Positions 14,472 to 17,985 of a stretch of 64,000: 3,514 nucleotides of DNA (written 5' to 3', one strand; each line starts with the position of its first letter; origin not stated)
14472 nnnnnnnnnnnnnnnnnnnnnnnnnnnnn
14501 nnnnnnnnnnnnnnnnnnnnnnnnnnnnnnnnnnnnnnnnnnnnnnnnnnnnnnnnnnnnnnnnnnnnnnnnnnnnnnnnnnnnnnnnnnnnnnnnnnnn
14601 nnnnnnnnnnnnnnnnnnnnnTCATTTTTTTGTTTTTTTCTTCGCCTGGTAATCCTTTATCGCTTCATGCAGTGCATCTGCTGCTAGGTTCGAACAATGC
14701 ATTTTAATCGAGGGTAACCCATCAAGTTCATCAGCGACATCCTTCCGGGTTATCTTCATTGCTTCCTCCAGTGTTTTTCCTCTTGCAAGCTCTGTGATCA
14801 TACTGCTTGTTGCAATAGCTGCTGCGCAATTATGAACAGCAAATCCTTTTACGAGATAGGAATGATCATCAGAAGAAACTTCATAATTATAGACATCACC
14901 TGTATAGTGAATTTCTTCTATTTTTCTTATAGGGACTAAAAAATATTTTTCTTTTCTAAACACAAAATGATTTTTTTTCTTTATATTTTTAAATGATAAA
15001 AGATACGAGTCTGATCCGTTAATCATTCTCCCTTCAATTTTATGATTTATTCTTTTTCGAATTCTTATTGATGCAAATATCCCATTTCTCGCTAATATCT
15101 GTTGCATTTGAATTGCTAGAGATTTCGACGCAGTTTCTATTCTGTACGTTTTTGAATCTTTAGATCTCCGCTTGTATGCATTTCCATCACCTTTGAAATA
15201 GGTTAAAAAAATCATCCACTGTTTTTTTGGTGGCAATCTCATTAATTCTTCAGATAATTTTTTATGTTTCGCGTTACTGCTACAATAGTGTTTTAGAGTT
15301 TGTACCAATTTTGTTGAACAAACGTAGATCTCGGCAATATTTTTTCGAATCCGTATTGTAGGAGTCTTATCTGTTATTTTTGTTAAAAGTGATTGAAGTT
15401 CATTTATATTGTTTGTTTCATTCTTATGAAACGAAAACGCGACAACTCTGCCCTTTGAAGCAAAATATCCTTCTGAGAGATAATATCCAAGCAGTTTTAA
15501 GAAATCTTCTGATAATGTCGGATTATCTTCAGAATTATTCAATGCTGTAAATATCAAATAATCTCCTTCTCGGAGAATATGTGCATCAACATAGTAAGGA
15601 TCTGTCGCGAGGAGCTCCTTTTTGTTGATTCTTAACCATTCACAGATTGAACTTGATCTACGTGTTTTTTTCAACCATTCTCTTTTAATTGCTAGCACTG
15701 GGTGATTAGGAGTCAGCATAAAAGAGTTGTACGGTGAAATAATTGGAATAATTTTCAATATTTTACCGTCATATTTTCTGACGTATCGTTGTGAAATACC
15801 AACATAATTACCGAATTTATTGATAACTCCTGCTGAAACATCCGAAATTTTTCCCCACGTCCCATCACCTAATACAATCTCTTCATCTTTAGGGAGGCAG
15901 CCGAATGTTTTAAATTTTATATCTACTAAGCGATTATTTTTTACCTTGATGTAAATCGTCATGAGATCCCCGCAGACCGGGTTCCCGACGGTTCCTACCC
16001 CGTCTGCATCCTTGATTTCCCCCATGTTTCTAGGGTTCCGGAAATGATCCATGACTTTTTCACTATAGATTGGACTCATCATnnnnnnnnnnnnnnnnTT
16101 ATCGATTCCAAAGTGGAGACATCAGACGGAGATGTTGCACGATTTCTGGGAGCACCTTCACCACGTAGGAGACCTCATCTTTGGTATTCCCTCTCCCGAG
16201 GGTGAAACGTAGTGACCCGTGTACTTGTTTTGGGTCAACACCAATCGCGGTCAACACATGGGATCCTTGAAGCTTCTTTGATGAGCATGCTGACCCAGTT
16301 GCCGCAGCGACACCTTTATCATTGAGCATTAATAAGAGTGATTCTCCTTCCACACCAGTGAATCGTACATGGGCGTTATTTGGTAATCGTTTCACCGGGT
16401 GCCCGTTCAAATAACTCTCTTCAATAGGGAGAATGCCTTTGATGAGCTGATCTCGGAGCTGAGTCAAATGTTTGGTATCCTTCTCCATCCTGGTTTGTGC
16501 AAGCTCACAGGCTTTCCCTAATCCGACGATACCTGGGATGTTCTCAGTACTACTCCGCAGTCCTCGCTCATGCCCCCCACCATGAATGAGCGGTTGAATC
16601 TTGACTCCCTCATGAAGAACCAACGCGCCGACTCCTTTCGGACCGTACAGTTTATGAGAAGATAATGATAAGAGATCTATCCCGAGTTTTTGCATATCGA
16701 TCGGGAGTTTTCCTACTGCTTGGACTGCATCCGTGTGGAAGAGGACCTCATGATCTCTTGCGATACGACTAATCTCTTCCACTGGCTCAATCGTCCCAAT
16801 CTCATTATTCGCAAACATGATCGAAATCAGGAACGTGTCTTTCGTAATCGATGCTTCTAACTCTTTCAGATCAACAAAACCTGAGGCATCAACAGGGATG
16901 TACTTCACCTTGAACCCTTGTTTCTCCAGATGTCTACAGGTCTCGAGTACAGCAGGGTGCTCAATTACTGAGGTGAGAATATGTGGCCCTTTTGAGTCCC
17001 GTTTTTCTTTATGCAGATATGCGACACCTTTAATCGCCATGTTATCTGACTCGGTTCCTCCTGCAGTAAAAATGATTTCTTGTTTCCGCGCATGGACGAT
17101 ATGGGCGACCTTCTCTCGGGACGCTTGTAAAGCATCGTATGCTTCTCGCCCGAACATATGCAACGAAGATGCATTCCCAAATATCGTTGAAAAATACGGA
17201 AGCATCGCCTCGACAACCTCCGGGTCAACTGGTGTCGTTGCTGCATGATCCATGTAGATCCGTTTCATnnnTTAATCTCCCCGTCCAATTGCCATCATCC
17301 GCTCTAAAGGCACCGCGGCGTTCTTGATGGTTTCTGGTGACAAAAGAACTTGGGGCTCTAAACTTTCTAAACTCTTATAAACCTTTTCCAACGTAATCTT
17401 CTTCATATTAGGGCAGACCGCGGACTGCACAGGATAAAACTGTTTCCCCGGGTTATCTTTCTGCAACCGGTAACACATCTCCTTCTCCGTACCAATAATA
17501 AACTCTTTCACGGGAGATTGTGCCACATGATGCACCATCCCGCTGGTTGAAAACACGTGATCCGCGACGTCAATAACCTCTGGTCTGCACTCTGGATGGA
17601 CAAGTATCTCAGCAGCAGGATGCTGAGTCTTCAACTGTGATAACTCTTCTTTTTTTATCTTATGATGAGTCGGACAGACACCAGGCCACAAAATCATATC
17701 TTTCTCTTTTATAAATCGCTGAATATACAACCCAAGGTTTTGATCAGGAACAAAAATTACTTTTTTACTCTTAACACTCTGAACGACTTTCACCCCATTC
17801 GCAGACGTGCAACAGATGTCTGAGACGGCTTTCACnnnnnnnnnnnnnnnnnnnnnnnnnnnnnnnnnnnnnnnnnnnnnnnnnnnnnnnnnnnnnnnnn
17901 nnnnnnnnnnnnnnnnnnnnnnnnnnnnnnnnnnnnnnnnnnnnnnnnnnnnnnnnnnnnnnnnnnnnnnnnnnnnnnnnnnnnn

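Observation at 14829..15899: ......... intein inserted in the Fe-S scaffold IscU, with a cluster-ligand cysteine as the +1 residue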

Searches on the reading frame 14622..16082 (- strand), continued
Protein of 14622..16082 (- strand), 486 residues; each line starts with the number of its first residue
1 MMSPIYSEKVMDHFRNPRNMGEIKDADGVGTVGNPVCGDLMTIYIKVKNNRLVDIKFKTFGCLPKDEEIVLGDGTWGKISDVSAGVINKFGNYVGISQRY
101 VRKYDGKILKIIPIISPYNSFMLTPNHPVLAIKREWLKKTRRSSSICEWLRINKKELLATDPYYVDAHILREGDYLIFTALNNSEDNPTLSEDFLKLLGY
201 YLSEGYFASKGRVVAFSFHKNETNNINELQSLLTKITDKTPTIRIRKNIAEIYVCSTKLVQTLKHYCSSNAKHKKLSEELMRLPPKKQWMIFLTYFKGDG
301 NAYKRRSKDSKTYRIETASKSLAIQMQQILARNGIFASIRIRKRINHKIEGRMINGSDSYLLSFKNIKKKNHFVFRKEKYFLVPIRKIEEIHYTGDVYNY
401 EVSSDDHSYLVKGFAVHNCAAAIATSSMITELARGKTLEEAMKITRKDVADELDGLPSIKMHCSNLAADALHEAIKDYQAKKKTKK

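Call 40: find_encoding_contigs(protein=P0001, flank=8000, max_places=2)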
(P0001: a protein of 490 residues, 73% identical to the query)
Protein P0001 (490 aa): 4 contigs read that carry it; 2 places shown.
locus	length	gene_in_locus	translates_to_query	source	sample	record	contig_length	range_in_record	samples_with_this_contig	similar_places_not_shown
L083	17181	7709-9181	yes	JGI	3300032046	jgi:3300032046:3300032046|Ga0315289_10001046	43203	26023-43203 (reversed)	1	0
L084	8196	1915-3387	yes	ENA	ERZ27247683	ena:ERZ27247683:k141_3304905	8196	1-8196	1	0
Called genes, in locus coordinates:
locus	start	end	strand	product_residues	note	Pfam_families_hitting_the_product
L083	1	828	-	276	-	?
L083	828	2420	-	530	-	PF06414:Zeta_toxin (weak), PF08433:KTI12, PF13671:AAA_33, PF13207:AAA_17 (weak), PF13238:AAA_18 (weak)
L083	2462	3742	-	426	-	PF04165:DUF401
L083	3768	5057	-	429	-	PF01979:Amidohydro_1, PF07969:Amidohydro_3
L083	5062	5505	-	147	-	-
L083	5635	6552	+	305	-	PF02445:NadA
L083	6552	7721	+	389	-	PF00266:Aminotran_5, PF01041:DegT_DnrJ_EryC1 (weak), PF01212:Beta_elim_lyase (weak)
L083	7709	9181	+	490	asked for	PF01592:NifU_N, PF14890:Intein_splicing (faint), PF14528:LAGLIDADG_3 (weak), PF01592:NifU_N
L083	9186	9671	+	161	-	PF01242:PTPS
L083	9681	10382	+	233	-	PF00733:Asn_synthase (weak), PF02568:ThiI (weak), PF06508:QueC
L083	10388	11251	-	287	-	-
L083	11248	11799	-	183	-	PF17146:PIN_6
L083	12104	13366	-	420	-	PF00152:tRNA-synt_2 (faint), PF01409:tRNA-synt_2d (weak), PF13393:tRNA-synt_His, PF00587:tRNA-synt_2b, PF03129:HGTP_anticodon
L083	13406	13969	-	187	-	PF13580:SIS_2 (faint), PF01380:SIS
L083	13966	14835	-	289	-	PF01261:AP_endonuc_2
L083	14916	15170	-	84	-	PF03685:UPF0147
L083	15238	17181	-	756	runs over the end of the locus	PF00270:DEAD, PF04851:ResIII, PF21210:RNA_helicase_helical, PF00271:Helicase_C, PF02732:ERCC4, PF12826:HHH_2, PF14520:HHH_5 (weak)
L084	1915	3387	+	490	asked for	PF01592:NifU_N, PF14890:Intein_splicing (faint), PF14528:LAGLIDADG_3 (weak), PF01592:NifU_N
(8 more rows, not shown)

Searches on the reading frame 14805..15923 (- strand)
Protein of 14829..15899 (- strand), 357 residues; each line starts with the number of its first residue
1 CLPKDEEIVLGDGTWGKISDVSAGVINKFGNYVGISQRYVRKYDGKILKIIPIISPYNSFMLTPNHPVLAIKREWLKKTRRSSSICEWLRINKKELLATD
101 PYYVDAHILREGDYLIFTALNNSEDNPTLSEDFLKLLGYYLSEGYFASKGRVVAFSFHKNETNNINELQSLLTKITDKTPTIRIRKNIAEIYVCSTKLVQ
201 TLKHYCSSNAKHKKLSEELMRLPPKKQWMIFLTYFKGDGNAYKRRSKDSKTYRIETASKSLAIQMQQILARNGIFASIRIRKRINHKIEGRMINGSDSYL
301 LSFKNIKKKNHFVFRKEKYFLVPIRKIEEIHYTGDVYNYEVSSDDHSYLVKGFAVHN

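Call 4: search_protein_families(library=pfam, proteins=[window:14829-15899:-], max_evalue=0.1)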
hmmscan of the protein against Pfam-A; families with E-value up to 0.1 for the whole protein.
seq(357 aa): 3 families
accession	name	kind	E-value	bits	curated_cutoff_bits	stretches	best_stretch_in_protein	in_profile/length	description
PF14528.11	LAGLIDADG_3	-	6.6e-13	49.2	22.5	2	230-299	6-74/82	LAGLIDADG-like domain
PF14890.11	Intein_splicing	-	0.00013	22.2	35.8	1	55-357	56-155/155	Intein splicing domain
PF00176.29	SNF2-rel_dom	-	0.019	14.5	24.9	1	190-269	201-275/290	SNF2-related domain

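Call 5: search_protein_families(library=ncbifam, proteins=[window:14829-15899:-], max_evalue=0.1)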
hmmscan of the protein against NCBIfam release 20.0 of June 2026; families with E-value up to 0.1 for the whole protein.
seq(357 aa): 8 families
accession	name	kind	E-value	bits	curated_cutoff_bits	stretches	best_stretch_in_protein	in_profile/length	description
NF045703.1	rSAM_Tes_intein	exception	6e-11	40.9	1700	1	130-351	368-603/1040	tetraether lipid synthase Tes, intein-containing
NF011303.0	PRK14715.1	equivalog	3.2e-08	31.1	1585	1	131-286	1118-1270/1627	DNA-directed DNA polymerase II large subunit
NF011287.0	PRK14698.1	equivalog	6.9e-07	27.6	1238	1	129-300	389-554/1017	V-type ATP synthase subunit A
NF038098.1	GyrA_w_intein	exception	0.00027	18.9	1850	1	182-288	289-396/1232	intein-containing DNA gyrase subunit A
NF038162.1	RtcB_rel_intein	exception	0.0095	13.9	1150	0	133-195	240-302/961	intein-containing RtcB family protein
NF053879.1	RNAPolSigSigVBac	equivalog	0.02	14.6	190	1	160-236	47-122/160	RNA polymerase sigma factor SigV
NF008723.0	PRK11718.1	equivalog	0.069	13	139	0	124-182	48-105/161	sigma D regulator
TIGR01443.1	intein_Cterm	domain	0.09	13.1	15.6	0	335-357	1-23/24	intein C-terminal splicing region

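Call 22: search_protein_representatives(protein=window:14829-15899:-)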
Query: 357 residues. Proteins with E-value up to 0.001 (for the whole library): 4545; up to 1e-10: 1548; up to 1e-30: 41. The best 150 are listed.
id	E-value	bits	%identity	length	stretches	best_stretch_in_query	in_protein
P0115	2.0e-100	352.8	45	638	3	1-357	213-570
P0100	9.8e-96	337.4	47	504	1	1-357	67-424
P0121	1.2e-73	264.8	36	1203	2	1-357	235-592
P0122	4.1e-70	253.1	43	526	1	25-357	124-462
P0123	2.2e-65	237.6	41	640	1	1-357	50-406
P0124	1.2e-62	228.6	37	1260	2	1-357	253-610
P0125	3.3e-60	220.6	43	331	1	1-268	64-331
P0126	2.4e-57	211.2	49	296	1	135-357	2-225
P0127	2.9e-56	207.6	37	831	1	1-357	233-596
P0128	5.8e-56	206.6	28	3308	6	7-357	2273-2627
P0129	1.6e-54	201.9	38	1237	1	1-357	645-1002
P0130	3.9e-52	194.0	39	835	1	1-357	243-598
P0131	2.3e-51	191.5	38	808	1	1-357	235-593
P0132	4.7e-50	187.2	33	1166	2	1-357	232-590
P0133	7.6e-50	186.5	36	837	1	1-357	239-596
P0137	1.7e-41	159.1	34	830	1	1-357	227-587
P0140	5.3e-38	147.6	31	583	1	4-357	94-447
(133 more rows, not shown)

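Call 23: search_protein_families(library=pfam, proteins=[P0121, P0123, P0124, P0127, P0129, P0130, P0132, P0137, P0140, P0122], max_evalue=0.00001)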
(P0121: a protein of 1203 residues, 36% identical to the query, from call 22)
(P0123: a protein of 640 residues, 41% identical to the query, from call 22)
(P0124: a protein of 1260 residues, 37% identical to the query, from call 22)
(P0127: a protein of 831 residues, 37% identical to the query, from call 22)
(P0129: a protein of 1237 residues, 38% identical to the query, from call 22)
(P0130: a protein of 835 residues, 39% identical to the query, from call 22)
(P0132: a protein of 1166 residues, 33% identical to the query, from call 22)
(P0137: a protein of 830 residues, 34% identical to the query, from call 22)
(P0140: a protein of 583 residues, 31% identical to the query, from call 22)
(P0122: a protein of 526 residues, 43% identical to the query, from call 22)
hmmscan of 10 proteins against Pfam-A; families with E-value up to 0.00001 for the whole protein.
P0121 (1203 aa): 4 families
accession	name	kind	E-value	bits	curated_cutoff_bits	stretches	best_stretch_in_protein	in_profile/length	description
PF01458.23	SUFBD_core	-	1.5e-69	234.5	27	2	590-737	27-171/232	SUF system FeS cluster assembly, SufBD core domain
PF14528.11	LAGLIDADG_3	-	2.8e-16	60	22.5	1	465-532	3-70/82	LAGLIDADG-like domain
PF14890.11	Intein_splicing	-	5.2e-09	36.5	35.8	0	262-592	36-155/155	Intein splicing domain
PF19295.5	SufBD_N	-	6.1e-08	33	23.5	1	141-203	109-171/172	SufBD protein N-terminal region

P0123 (640 aa): 3 families
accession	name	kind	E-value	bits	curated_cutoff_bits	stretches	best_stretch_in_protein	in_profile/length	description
PF02775.26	TPP_enzyme_C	-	5.2e-30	104.7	21.9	1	410-552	17-151/151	Thiamine pyrophosphate enzyme, C-terminal TPP binding domain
PF12367.13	PFO_beta_C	-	2.7e-22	79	24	1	556-617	1-63/66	Pyruvate ferredoxin oxidoreductase beta subunit C terminal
PF14528.11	LAGLIDADG_3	-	2.4e-10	41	22.5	0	279-331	6-56/82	LAGLIDADG-like domain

P0124 (1260 aa): 3 families
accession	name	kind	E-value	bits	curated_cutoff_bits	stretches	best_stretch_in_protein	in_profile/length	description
PF01458.23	SUFBD_core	-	5.2e-74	249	27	2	1084-1231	85-232/232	SUF system FeS cluster assembly, SufBD core domain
PF14890.11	Intein_splicing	-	2.6e-23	83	35.8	1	689-1087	9-155/155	Intein splicing domain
PF14528.11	LAGLIDADG_3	-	3.1e-15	56.6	22.5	0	487-548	7-70/82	LAGLIDADG-like domain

P0127 (831 aa): 3 families
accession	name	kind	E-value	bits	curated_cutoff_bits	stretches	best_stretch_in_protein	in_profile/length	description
PF01458.23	SUFBD_core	-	7.9e-84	281.2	27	1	594-802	27-232/232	SUF system FeS cluster assembly, SufBD core domain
PF14528.11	LAGLIDADG_3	-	4e-10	40.3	22.5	1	465-519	3-57/82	LAGLIDADG-like domain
PF19295.5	SufBD_N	-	2.2e-08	34.4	23.5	1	138-201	108-171/172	SufBD protein N-terminal region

P0129 (1237 aa): 5 families
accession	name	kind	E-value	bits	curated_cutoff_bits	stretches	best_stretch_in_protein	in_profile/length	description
PF01458.23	SUFBD_core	-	6.9e-78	261.7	27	1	1002-1208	29-232/232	SUF system FeS cluster assembly, SufBD core domain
PF14890.11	Intein_splicing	-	3.3e-26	92.4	35.8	1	136-538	2-155/155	Intein splicing domain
PF14528.11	LAGLIDADG_3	-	8.2e-19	68.1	22.5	1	385-428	2-45/82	LAGLIDADG-like domain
PF19295.5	SufBD_N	-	8.4e-11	42.3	23.5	1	526-613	84-171/172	SufBD protein N-terminal region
PF05204.19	Hom_end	-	2.4e-06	28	21.1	1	388-434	16-61/110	Homing endonuclease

P0130 (835 aa): 4 families
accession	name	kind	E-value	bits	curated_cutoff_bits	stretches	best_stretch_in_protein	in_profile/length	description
PF01458.23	SUFBD_core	-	1.3e-70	237.9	27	1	596-804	27-232/232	SUF system FeS cluster assembly, SufBD core domain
PF14890.11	Intein_splicing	-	1.9e-12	47.7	35.8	1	254-598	8-155/155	Intein splicing domain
PF19295.5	SufBD_N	-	4.1e-11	43.3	23.5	1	148-211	108-171/172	SufBD protein N-terminal region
PF14528.11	LAGLIDADG_3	-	2.9e-09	37.5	22.5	1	475-535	7-64/82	LAGLIDADG-like domain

P0132 (1166 aa): 4 families
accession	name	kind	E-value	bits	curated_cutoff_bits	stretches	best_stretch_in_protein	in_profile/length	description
PF01458.23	SUFBD_core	-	2.4e-77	259.9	27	2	990-1137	85-232/232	SUF system FeS cluster assembly, SufBD core domain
PF14890.11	Intein_splicing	-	7.9e-22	78.2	35.8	1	662-993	4-155/155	Intein splicing domain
PF14528.11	LAGLIDADG_3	-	7.5e-20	71.4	22.5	1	874-924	2-54/82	LAGLIDADG-like domain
PF19295.5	SufBD_N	-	1.9e-08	34.6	23.5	1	138-200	109-171/172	SufBD protein N-terminal region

P0137 (830 aa): 3 families
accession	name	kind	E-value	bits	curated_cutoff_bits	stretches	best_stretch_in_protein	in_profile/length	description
PF01458.23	SUFBD_core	-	4.9e-77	258.9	27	1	585-801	27-232/232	SUF system FeS cluster assembly, SufBD core domain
PF14528.11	LAGLIDADG_3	-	8.7e-12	45.6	22.5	1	459-527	5-71/82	LAGLIDADG-like domain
PF19295.5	SufBD_N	-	1.3e-07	31.9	23.5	1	140-190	116-166/172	SufBD protein N-terminal region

P0140 (583 aa): 2 families
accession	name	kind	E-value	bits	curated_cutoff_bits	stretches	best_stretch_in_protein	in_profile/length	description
PF01592.21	NifU_N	-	1.9e-29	102.9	22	2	448-515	61-125/127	NifU-like N terminal domain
PF14528.11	LAGLIDADG_3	-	1.7e-07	31.8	22.5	0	319-372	6-56/82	LAGLIDADG-like domain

P0122 (526 aa): 3 families
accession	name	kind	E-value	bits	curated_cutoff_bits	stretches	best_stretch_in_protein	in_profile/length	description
PF01592.21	NifU_N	-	3.2e-35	121.5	22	2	458-525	56-123/127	NifU-like N terminal domain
PF14528.11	LAGLIDADG_3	-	1.9e-12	47.7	22.5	1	332-390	4-60/82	LAGLIDADG-like domain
PF14890.11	Intein_splicing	-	2.8e-06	27.7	35.8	0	131-462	35-155/155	Intein splicing domain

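Call 33: find_related_loci(query=A2, collection=genome_contigs, flank=6000)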
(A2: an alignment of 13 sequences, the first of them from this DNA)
Query A2 (373 aa) in genome_contigs; peptide patterns used: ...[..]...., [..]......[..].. (x = any residue, [..] = any of these).
599 stretches matched a pattern (row limit reached: there are more); 525 encode a relative of the query (tblastn E <= 1e-3); the best 80 are kept; 80 distinct loci.
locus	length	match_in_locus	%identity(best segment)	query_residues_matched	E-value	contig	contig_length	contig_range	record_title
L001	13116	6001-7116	66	1-373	9e-167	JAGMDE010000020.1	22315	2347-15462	MAG: Thermoplasmatales archaeon isolate RS_17_39 ZL495.bin.39.fa_20, whole genome shotgun sequence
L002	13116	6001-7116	66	1-373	5e-166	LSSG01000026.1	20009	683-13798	MAG: Thermoplasmatales archaeon SG8-52-3 WOR_8-12_2073, whole genome shotgun sequence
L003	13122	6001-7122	51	1-373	5e-126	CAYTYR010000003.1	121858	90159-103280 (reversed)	MAG TPA_asm: uncultured Clostridia bacterium isolate binchicken_co220_96 genome assembly, contig: NODE_45_length_121858_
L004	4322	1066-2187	51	1-373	2e-125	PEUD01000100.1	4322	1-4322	MAG: Candidatus Omnitrophica bacterium CG02_land_8_20_14_3_00__42_8 CG02_land_8_20_14_3.00_150_scaffold_15690_c, whole g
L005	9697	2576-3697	51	1-373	3e-121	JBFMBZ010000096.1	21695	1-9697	MAG: Candidatus Omnitrophota bacterium isolate MAG177 MAG177_96, whole genome shotgun sequence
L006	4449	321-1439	49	1-373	8e-120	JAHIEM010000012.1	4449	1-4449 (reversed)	MAG: Nanoarchaeota archaeon isolate KR11_0.1_MetaG.mb.19 KR11_0.1_MetaG.mb.19_k141_75809, whole genome shotgun sequence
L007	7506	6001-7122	51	1-373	3e-116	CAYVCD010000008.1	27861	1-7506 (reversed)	MAG TPA_asm: uncultured Planctomycetia bacterium isolate SRP178699_co1_431 genome assembly, contig: NODE_1863_length_278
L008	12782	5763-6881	49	1-373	2e-116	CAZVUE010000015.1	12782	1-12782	MAG TPA_asm: uncultured bacterium isolate binchicken_co387_542 genome assembly, contig: NODE_6148_length_12782_cov_9.320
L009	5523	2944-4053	50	3-373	2e-114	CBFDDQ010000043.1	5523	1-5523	MAG TPA_asm: Candidatus Woesearchaeota archaeon isolate SRR26215674_binner13_Refined_101 genome assembly, contig: ERZ250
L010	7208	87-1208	47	1-373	2e-112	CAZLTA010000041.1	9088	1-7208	MAG TPA_asm: uncultured Planctomycetia bacterium isolate SRP178699_co1_390 genome assembly, contig: NODE_10716_length_90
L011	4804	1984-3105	49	1-373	1e-112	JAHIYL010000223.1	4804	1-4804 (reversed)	MAG: Nanoarchaeota archaeon isolate Modern_marine.mb.116 Modern_marine.mb.116_k141_2020726, whole genome shotgun sequenc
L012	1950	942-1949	51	1-336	3e-113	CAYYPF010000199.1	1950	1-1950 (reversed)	MAG TPA_asm: Candidatus Micrarchaeota archaeon isolate binchicken_co387_57 genome assembly, contig: NODE_85887_length_19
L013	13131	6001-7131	47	1-373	2e-106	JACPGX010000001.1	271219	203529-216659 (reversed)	MAG: Candidatus Nealsonbacteria bacterium isolate NC_groundwater_399_Ag_B-0.1um_41_48 GD18-4_B1_scaffold_17494, whole ge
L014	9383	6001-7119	46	1-373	9e-106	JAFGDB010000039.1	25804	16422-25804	MAG: Candidatus Iainarchaeum archaeon isolate Zod_Metabat.1151 k87_4592334, whole genome shotgun sequence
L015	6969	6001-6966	48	1-321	4e-98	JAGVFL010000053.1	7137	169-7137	MAG: Candidatus Omnitrophota bacterium isolate DeMMO2_44 c_000000026584, whole genome shotgun sequence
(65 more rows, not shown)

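Call 58: search_solved_structures(query=window:14829-15899:-, max_evalue=0.001)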
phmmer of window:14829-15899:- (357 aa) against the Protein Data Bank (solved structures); distinct sequences matched with E-value up to 0.001: 2.
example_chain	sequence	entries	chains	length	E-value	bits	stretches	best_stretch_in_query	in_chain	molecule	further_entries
7qsu_A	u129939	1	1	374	1.3e-05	27.8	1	128-347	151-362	V-ATPase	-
2cw7_A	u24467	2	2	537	0.00037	23.1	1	130-276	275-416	Endonuclease PI-PkoII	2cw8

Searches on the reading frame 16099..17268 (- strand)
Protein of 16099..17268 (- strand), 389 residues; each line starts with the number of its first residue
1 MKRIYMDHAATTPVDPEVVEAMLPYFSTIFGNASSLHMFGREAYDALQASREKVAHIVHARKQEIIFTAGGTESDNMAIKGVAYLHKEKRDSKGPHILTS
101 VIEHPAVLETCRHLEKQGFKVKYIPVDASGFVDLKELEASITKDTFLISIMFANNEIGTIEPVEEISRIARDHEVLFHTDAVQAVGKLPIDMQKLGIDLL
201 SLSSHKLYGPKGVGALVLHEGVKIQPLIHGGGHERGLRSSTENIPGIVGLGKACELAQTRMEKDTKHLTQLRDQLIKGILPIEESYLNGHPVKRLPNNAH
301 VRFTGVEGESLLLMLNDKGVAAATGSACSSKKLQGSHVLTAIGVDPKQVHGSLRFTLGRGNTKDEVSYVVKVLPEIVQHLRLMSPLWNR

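Call 17: search_protein_families(library=pfam, proteins=[window:16099-17268:-], max_evalue=0.001)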
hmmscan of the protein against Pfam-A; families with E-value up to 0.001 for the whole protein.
window:16099-17268:- (389 aa): 3 families
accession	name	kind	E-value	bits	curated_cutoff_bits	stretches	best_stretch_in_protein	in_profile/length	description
PF00266.25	Aminotran_5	-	1.5e-86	291.1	21.5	1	4-368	1-370/371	Aminotransferase class-V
PF01212.27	Beta_elim_lyase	-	1.2e-06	28.5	27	1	52-181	39-169/288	Beta-eliminating lyase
PF01041.23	DegT_DnrJ_EryC1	-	4.4e-05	23.3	19.8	1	111-186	78-151/360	DegT/DnrJ/EryC1/StrS aminotransferase family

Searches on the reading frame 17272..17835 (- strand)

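Call 17: search_protein_families(library=pfam, proteins=[window:17272-17835:-], max_evalue=0.001)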
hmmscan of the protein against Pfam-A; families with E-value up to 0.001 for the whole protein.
window:17272-17835:- (187 aa): 1 family
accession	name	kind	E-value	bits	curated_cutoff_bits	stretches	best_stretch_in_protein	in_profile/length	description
PF02445.21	NadA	-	2.2e-67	227.7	27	1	1-181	112-294/295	Quinolinate synthetase A protein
